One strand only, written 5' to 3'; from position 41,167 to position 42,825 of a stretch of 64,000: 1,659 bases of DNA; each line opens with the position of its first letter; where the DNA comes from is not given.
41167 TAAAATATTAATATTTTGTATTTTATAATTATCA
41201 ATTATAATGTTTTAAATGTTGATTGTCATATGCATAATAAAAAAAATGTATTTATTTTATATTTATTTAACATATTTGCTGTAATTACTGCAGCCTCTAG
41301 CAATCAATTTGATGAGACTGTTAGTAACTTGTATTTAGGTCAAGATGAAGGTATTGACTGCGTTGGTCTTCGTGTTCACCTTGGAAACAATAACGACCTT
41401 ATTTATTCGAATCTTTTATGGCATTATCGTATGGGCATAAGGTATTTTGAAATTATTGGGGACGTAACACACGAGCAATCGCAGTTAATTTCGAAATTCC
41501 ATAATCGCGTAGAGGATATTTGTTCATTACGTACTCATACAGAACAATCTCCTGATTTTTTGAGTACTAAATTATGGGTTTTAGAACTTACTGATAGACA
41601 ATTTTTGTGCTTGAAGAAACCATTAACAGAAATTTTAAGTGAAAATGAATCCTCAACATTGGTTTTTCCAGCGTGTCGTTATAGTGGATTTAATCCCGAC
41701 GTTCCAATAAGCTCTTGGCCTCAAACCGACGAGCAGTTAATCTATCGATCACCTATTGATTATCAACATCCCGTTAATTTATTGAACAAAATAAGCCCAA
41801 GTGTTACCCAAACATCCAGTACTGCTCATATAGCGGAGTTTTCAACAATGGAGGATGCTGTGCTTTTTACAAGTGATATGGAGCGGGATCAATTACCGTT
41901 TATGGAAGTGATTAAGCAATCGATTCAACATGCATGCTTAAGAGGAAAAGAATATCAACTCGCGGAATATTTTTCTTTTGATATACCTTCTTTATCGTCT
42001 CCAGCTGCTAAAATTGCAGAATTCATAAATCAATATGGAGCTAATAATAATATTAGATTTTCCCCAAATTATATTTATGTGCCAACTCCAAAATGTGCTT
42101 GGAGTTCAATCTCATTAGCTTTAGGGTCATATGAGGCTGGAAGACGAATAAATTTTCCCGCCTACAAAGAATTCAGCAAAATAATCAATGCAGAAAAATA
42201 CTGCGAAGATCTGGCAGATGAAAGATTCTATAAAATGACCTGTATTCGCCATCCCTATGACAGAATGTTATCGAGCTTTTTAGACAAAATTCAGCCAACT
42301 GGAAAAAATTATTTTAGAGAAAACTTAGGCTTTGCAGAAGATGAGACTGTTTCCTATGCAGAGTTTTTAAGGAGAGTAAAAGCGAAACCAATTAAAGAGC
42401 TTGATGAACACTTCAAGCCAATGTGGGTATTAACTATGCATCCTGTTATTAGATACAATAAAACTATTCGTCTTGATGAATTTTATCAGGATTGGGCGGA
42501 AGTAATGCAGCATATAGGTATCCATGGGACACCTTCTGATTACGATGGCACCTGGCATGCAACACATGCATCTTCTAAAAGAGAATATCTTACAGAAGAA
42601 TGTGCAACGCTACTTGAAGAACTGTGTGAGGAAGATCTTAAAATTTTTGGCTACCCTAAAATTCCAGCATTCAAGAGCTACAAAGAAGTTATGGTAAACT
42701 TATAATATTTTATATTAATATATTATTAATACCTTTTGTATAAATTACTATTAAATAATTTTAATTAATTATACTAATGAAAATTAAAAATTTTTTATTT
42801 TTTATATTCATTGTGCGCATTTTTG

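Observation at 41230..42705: Carbohydrate-sulfotransferase-like domain fused to a ~280-aa unknown domain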

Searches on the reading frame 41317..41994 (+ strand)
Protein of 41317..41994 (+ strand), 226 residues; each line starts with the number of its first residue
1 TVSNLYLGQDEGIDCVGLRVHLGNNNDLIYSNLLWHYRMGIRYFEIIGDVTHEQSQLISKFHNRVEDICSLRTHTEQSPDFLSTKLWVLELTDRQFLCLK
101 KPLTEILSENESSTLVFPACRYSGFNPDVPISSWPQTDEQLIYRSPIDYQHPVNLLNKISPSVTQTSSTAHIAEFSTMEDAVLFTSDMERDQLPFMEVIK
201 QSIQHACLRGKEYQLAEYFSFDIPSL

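Call 33: search_protein_representatives(alignment_id=A2)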
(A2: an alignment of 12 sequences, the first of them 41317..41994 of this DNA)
Query: 12 sequences, 231 profile positions. Proteins with E-value up to 0.001 (for the whole library): 60; up to 1e-10: 17; up to 1e-30: 13. The best 60 are listed.
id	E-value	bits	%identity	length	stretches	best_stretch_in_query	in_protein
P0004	4.3e-118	408.9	-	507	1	2-231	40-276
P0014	1.7e-108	377.5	-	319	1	1-221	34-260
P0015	8.2e-107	372.0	-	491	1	2-224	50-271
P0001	3.6e-106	369.9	-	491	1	2-229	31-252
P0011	8.8e-103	358.8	-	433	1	2-230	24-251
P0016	1.2e-95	335.4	-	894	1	4-221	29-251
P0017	7.3e-75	267.4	-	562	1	3-218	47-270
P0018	4.7e-70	251.7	-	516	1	5-230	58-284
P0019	7.8e-70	251.0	-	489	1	2-223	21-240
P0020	1.1e-62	227.5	-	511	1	3-222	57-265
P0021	5.3e-39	150.1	-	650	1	3-220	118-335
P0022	1.3e-36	142.2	-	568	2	3-152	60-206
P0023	4.5e-34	134.0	-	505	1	3-102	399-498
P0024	2.9e-26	108.4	-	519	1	4-214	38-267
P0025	1.4e-21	93.1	-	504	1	12-211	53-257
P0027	1.1e-12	64.0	-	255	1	21-130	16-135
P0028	1.2e-09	54.1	-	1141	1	4-122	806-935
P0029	2.0e-09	53.3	-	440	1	3-123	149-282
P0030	2.5e-08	49.7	-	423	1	4-134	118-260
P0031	5.1e-08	48.7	-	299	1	5-129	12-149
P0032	1.3e-07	47.4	-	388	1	12-154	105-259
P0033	1.4e-07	47.2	-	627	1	4-183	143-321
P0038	1.4e-06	44.0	-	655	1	20-156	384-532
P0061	2.8e-04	36.5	-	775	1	12-128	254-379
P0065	4.1e-04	35.9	-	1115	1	14-118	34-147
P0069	7.1e-04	35.1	-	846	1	16-95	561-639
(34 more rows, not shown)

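Call 36: search_protein_families(library=pfam, alignment_id=A3, max_evalue=0.001)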
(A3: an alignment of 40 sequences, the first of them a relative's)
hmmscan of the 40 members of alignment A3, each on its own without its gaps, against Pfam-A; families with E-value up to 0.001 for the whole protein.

A. member 1, P0028 (1141 aa): 2 families
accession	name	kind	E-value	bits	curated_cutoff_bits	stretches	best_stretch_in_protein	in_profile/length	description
PF13704.12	Glyco_tranf_2_4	-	2.4e-16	60.4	27.5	1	825-920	1-88/98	Glycosyl transferase family 2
PF00535.33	Glycos_transf_2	-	6.8e-09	36.3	23.3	1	191-317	16-134/168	Glycosyl transferase family 2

B. families by the number of members that match (of 40 scanned): 16 families
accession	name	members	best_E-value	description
PF13704.12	Glyco_tranf_2_4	39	2.3e-17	Glycosyl transferase family 2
PF00535.33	Glycos_transf_2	17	3.6e-09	Glycosyl transferase family 2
PF12796.13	Ank_2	2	5.7e-20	Ankyrin repeats (3 copies)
PF13606.12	Ank_3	2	3.7e-16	Ankyrin repeat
PF00023.36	Ank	2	2.9e-15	Ankyrin repeat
PF13637.12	Ank_4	2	1e-14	Ankyrin repeats (many copies)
PF01697.33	Glyco_transf_92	2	1.6e-07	Glycosyltransferase family 92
PF13857.12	Ank_5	2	2.7e-06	Ankyrin repeats (many copies)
PF03567.20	Sulfotransfer_2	1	4.3e-26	Sulfotransferase family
PF03016.20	Exostosin_GT47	1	4.5e-22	Exostosin GT47 domain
PF13469.12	Sulfotransfer_3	1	6.3e-14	Sulfotransferase family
PF11913.13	DUF3431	1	1e-12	Protein of unknown function (DUF3431)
PF04488.21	Gly_transf_sug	1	7.3e-10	Glycosyltransferase sugar-binding region containing DXD motif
PF00852.26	Glyco_transf_10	1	8.4e-09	Glycosyltransferase family 10 (fucosyltransferase) C-term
PF00685.33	Sulfotransfer_1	1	3.7e-08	Sulfotransferase domain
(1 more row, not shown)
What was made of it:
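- More distant N-domain relatives occur with ankyrin repeats, exostosin and RXYLT1 domains (call 36).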

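Call 37: search_protein_families(library=pfam, alignment_id=A4, max_evalue=0.001)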
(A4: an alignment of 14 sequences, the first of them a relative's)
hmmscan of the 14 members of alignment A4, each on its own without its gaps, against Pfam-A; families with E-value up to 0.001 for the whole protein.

A. member 1, P0014 (319 aa): 0 families

B. families by the number of members that match (of 14 scanned): 4 families
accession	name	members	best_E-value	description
PF03567.20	Sulfotransfer_2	10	3.3e-22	Sulfotransferase family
PF05686.18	Glyco_transf_90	1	5.6e-16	Glycosyl transferase family 90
PF13704.12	Glyco_tranf_2_4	1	4.3e-14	Glycosyl transferase family 2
PF01697.33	Glyco_transf_92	1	0.0005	Glycosyltransferase family 92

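Call 67: list_cluster_members(proteins=[P0015, P0016, P0017, P0018, P0019, P0020, P0021, P0022, P0024, P0025])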
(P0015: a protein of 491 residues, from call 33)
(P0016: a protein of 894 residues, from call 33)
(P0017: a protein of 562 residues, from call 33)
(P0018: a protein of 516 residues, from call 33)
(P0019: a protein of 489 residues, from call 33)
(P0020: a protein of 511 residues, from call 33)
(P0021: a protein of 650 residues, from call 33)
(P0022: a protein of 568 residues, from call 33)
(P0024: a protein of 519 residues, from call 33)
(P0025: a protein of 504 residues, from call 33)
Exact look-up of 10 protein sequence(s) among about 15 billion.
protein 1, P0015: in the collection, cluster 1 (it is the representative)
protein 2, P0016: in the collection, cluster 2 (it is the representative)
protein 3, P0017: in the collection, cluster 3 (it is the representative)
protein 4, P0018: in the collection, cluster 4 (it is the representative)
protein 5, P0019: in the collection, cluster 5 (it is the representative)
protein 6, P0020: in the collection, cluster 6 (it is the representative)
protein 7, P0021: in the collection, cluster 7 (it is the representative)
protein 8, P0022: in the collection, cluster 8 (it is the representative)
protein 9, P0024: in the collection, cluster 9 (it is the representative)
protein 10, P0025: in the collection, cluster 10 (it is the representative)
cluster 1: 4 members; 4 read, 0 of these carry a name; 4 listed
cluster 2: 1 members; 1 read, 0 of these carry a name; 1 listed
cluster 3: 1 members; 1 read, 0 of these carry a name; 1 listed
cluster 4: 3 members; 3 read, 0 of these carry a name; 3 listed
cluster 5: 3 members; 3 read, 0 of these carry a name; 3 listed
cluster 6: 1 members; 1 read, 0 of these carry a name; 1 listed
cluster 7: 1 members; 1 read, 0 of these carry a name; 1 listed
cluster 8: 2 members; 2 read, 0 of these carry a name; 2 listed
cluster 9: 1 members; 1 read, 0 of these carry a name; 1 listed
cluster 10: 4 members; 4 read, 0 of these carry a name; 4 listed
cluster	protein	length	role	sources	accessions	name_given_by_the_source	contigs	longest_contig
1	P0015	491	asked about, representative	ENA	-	-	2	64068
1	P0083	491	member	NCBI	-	-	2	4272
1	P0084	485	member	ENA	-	-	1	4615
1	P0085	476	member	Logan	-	-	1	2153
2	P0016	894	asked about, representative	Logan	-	-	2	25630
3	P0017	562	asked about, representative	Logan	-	-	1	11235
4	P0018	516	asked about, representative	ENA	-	-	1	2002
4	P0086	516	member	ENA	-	-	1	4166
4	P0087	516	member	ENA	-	-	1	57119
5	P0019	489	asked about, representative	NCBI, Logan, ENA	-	-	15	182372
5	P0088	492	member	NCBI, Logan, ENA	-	-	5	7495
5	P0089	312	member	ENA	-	-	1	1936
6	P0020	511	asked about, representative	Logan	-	-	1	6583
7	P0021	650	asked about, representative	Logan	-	-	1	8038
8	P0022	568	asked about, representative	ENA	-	-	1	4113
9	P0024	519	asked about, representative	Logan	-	-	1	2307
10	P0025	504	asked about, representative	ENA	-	-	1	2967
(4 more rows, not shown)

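Call 68: find_encoding_contigs(protein=P0019, flank=10000, max_places=4)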
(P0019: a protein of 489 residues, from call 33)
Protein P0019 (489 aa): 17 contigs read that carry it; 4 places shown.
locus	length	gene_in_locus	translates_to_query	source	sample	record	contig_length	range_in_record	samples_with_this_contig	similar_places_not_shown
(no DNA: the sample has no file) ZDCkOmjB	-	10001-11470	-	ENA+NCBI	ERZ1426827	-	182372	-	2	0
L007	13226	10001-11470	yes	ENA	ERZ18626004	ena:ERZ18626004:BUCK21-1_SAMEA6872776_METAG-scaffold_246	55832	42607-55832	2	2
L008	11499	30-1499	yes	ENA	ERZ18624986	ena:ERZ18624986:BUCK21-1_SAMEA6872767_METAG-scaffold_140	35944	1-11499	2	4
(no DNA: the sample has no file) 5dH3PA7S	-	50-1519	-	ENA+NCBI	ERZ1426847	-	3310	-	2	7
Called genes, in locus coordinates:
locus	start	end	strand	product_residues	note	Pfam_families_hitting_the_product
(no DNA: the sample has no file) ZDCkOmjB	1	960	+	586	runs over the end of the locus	PF00676:E1_dh, PF02779:Transket_pyr, PF16870:OxoGdeHyase_C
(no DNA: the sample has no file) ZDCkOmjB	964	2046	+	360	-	PF00364:Biotin_lipoyl, PF25984:BSH_YknX (faint), PF00198:2-oxoacid_dh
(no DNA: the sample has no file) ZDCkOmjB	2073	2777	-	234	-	-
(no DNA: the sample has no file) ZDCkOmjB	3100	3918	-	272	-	-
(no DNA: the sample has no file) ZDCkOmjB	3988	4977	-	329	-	-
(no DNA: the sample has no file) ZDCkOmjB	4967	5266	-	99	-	PF04977:DivIC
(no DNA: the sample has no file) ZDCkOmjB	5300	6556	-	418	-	PF03952:Enolase_N, PF00113:Enolase_C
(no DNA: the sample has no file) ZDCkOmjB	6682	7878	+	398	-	PF07690:MFS_1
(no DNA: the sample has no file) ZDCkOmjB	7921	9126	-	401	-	PF01370:Epimerase, PF16363:GDP_Man_Dehyd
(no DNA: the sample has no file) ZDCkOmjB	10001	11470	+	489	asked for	PF03567:Sulfotransfer_2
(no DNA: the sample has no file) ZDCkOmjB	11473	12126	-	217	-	-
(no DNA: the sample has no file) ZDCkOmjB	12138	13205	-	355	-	PF00852:Glyco_transf_10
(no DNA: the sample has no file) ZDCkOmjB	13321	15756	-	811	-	-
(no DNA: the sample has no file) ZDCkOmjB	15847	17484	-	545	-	-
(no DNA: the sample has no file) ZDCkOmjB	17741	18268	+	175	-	-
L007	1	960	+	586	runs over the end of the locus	PF00676:E1_dh, PF02779:Transket_pyr, PF16870:OxoGdeHyase_C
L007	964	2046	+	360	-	PF00364:Biotin_lipoyl, PF25984:BSH_YknX (faint), PF00198:2-oxoacid_dh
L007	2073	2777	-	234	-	-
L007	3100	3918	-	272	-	-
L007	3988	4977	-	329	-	-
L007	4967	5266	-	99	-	PF04977:DivIC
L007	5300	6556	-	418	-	PF03952:Enolase_N, PF00113:Enolase_C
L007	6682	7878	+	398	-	PF07690:MFS_1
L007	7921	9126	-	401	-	PF01370:Epimerase, PF16363:GDP_Man_Dehyd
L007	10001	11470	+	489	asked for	PF03567:Sulfotransfer_2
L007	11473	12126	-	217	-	-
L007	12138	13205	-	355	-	PF00852:Glyco_transf_10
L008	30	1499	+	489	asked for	PF03567:Sulfotransfer_2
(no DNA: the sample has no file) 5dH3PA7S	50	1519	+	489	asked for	PF03567:Sulfotransfer_2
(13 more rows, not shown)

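Call 76: search_protein_families(library=pfam, proteins=[P0016, P0021, P0023, P0017, P0033, P0038, P0061, P0065, P0069], max_evalue=0.001)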
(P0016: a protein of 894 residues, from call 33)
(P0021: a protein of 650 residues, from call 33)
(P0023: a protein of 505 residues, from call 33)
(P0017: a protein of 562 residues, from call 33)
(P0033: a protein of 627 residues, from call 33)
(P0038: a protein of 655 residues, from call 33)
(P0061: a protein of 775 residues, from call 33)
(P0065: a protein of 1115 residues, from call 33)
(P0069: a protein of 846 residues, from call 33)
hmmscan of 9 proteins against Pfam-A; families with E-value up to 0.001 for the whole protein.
P0016 (894 aa): 1 family
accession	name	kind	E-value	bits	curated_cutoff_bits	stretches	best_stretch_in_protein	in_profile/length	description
PF03567.20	Sulfotransfer_2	-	8.5e-18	65.8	22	1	296-491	13-252/252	Sulfotransferase family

P0021 (650 aa): 1 family
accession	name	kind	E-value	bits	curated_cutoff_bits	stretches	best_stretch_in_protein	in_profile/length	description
PF03567.20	Sulfotransfer_2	-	1.6e-21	78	22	1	366-570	12-252/252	Sulfotransferase family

P0023 (505 aa): 1 family
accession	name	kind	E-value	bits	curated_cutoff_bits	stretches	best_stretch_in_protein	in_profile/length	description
PF05686.18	Glyco_transf_90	-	5.6e-16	58.9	24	1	219-380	172-320/396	Glycosyl transferase family 90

P0017 (562 aa): 1 family
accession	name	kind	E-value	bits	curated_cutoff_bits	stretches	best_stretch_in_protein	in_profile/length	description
PF03567.20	Sulfotransfer_2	-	2.9e-17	64.1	22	1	346-510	61-252/252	Sulfotransferase family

P0033 (627 aa): 1 family
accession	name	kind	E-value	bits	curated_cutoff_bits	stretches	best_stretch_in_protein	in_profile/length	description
PF03567.20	Sulfotransfer_2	-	4.3e-26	93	22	1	380-592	3-252/252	Sulfotransferase family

P0038 (655 aa): 1 family
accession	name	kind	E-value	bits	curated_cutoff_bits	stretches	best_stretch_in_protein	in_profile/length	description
PF13704.12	Glyco_tranf_2_4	-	1.9e-11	44.8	27.5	1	387-485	1-96/98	Glycosyl transferase family 2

P0061 (775 aa): 2 families
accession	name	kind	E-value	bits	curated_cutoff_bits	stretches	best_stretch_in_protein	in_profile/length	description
PF11913.13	DUF3431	-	1e-12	48.7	25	1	556-768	1-206/219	Protein of unknown function (DUF3431)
PF13704.12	Glyco_tranf_2_4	-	9e-08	33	27.5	1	265-364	1-97/98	Glycosyl transferase family 2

P0065 (1115 aa): 4 families
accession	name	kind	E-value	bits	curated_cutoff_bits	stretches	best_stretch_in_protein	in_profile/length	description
PF03016.20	Exostosin_GT47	-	4.5e-22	79.1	33.4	1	465-638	140-291/293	Exostosin GT47 domain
PF13704.12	Glyco_tranf_2_4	-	3.5e-13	50.3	27.5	1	43-133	1-85/98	Glycosyl transferase family 2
PF00852.26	Glyco_transf_10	-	8.4e-09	35.8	23.9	1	988-1054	44-107/182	Glycosyltransferase family 10 (fucosyltransferase) C-term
PF24785.1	RXYLT1_C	-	2.9e-06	27.3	27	1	563-605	63-105/187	RXYLT1 C-terminal domain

P0069 (846 aa): 1 family
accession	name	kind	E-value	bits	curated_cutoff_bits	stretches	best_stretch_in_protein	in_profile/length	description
PF13704.12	Glyco_tranf_2_4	-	2.5e-11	44.4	27.5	1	568-662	1-88/98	Glycosyl transferase family 2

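Call 81: list_cluster_members(proteins=[P0027, P0028, P0029, P0030, P0031, P0032, P0033, P0065, P0071, P0072])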
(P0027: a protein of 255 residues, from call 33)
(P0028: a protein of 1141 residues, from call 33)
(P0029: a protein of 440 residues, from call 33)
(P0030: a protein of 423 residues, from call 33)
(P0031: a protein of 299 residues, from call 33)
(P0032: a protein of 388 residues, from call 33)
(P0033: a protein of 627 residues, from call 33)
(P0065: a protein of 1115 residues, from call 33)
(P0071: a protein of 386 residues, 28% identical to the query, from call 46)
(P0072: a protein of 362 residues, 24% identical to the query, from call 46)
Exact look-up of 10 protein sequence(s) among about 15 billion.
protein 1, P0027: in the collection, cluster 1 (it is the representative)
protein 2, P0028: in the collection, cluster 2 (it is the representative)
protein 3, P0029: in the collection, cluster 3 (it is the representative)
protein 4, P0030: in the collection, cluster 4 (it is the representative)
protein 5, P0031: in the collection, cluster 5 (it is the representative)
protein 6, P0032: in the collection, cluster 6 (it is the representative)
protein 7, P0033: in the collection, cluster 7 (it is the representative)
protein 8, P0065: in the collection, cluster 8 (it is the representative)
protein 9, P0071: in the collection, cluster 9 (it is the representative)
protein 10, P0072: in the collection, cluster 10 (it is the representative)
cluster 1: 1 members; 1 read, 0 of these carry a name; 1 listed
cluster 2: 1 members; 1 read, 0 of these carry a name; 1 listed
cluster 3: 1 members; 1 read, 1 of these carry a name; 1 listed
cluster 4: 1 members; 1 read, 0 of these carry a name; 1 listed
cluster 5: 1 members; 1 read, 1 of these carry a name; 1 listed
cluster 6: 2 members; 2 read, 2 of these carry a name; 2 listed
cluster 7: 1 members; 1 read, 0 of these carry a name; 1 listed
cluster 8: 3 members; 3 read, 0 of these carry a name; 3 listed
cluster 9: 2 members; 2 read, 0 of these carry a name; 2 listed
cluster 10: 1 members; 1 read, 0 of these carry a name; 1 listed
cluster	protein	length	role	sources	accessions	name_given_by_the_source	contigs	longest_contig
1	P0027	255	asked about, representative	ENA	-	-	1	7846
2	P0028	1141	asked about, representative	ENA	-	-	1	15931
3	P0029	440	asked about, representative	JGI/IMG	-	hypothetical protein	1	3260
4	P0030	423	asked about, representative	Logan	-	-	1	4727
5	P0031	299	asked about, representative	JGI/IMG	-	glycosyltransferase involved in cell wall biosynthesis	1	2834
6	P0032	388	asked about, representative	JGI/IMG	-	hypothetical protein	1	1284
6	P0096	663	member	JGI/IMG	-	hypothetical protein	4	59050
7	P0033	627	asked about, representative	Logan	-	-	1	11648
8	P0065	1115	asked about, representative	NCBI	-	-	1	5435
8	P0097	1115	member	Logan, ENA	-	-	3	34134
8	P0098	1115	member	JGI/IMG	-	-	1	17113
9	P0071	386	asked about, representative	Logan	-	-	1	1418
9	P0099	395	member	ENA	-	-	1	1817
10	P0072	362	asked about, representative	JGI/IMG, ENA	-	-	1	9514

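Call 85: search_protein_families(library=ncbifam, proteins=[L007:7921-9126:-, L007:12138-13205:-, L007:11473-12126:-], max_evalue=0.00001)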
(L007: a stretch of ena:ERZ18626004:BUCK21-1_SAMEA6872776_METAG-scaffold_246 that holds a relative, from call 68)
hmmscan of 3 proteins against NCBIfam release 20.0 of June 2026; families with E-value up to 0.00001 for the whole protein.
L007:7921-9126:- (401 aa): 10 families
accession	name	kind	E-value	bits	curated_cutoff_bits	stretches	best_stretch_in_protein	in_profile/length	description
TIGR01472.1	gmd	equivalog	7.1e-132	439.7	415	1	60-399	1-341/342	GDP-mannose 4,6-dehydratase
TIGR01181.1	dTDP_gluc_dehyt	equivalog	5.8e-26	91.3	365.1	1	63-393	3-308/321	dTDP-glucose 4,6-dehydratase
TIGR04180.1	EDH_00030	hypoth_equivalog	9.8e-24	83.9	475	1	63-382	2-295/297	NAD-dependent 4,6-dehydratase LegB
TIGR01179.1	galE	equivalog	1.5e-14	53.6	262.3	1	63-233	3-166/332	UDP-glucose 4-epimerase GalE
TIGR02622.1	CDP_4_6_dhtase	equivalog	5.1e-14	52.2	278.45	1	60-231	5-172/352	CDP-glucose 4,6-dehydratase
NF007582.0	PRK10217.1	equivalog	3.4e-13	49.4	698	1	61-382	3-317/355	dTDP-glucose 4,6-dehydratase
NF007490.0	PRK10084.1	subfamily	1.9e-10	40.3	649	1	63-381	4-319/361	dTDP-glucose 4,6-dehydratase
NF011728.1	PRK15181.1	equivalog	1.3e-09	37.6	760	1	52-242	8-194/348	Vi polysaccharide biosynthesis UDP-N-acetylglucosaminuronic acid C-4 epimerase TviC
NF007956.0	PRK10675.1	subfamily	8.2e-08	31.7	394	0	62-217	3-153/338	UDP-glucose 4-epimerase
NF043036.1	ErythonDh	equivalog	3.3e-07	29.8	325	1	61-223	2-159/321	D-erythronate dehydrogenase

L007:12138-13205:- (355 aa): 0 families

L007:11473-12126:- (217 aa): 0 families
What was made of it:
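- A stand-alone GT10 gene, and a Gmd or an Fcl+Gmd fusion, beside the sulfotransferase in sister islands (calls 68, 85).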

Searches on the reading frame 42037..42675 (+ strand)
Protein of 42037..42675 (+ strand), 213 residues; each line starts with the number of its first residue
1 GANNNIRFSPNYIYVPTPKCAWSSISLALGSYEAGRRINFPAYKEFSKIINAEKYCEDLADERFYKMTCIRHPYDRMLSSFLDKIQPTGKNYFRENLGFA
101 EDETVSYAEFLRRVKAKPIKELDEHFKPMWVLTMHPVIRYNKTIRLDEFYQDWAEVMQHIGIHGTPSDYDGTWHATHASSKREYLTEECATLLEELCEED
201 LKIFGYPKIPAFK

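Call 46: find_homologous_proteins(query=A6, max_evalue=0.001)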
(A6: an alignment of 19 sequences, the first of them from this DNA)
Query A6 (19 sequences) (213 aa, profile of the alignment): 12 proteins with E <= 0.001 among 1406 candidates.
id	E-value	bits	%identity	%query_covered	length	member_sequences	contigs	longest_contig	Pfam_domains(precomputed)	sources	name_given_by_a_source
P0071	2.3e-27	114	28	68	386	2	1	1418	PF03567.21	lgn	-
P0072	2.6e-25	108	24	96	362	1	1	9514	PF03567.21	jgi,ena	-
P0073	1.5e-19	89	21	84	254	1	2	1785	PF03567.21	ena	-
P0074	2.6e-19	88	23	77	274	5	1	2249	PF03567.21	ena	-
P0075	3.8e-19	87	21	62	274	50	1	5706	PF03567.21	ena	-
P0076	6.9e-19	87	21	62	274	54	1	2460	PF03567.21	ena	-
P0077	1.5e-18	85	21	62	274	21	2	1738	PF03567.21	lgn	-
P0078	4.4e-17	81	25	69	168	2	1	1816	PF03567.21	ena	-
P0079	1.0e-16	79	22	70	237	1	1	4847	PF03567.21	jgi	jgi:hypothetical protein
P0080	1.1e-16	79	22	85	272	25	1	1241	PF03567.21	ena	-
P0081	2.2e-15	75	23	91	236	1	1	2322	PF03567.21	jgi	-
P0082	1.3e-10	60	23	81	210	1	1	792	PF03567.21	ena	-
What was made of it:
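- On Animal CHST/HNK-1ST subfamily specifically: A profile search of the C-domain found only unnamed metagenomic proteins (call 46).
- Tried and rejected: A profile search with the C-domain returned only 12 unnamed metagenomic PF03567 proteins, so the question of animal-like versus bacterial origin stayed open (call 46).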
